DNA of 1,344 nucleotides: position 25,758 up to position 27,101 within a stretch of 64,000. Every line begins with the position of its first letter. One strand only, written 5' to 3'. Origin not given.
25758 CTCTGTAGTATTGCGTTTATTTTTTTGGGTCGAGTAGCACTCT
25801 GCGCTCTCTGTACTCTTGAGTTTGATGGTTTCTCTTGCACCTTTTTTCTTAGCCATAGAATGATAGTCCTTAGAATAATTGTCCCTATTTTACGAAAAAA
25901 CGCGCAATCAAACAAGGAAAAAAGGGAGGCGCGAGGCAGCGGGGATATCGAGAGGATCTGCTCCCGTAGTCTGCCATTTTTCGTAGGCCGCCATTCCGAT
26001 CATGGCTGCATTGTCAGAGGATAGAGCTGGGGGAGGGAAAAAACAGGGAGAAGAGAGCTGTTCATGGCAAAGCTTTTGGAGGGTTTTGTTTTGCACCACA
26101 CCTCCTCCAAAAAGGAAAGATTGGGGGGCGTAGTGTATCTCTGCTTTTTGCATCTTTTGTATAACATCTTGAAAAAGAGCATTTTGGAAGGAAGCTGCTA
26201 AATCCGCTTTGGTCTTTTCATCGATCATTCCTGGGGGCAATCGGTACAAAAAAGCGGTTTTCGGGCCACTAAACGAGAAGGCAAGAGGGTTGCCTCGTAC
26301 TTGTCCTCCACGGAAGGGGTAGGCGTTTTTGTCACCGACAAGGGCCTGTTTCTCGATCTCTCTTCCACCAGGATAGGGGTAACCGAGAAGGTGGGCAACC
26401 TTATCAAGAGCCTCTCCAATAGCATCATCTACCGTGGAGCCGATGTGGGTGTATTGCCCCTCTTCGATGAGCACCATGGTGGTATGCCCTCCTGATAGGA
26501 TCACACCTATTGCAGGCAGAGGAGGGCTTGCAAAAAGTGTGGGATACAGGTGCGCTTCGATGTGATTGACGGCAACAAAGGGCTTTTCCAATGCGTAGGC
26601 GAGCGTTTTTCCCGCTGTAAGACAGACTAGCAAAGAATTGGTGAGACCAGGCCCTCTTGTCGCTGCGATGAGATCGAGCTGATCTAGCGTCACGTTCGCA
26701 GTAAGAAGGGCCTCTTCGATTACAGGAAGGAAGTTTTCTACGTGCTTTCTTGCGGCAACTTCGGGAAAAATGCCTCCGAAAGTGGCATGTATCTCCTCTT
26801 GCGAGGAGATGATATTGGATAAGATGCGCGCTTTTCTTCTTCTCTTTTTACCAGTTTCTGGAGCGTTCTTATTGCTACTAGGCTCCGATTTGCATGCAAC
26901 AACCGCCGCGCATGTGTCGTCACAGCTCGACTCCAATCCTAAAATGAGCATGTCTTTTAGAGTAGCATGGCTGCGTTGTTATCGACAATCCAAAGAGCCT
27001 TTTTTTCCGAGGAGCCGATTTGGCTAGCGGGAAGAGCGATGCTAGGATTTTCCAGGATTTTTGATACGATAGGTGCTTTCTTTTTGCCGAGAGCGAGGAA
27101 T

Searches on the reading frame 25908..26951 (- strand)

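Call 25: search_protein_families(library=pfam, proteins=[window:25908-26951:-], max_evalue=0.00001)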
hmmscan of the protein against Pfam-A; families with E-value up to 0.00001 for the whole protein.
window:25908-26951:- (347 aa): 1 family
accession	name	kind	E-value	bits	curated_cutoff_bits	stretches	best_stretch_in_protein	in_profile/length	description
PF00814.31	TsaD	-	3e-78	263.6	24.8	1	43-319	2-263/264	tRNA N6-adenosine threonylcarbamoyltransferase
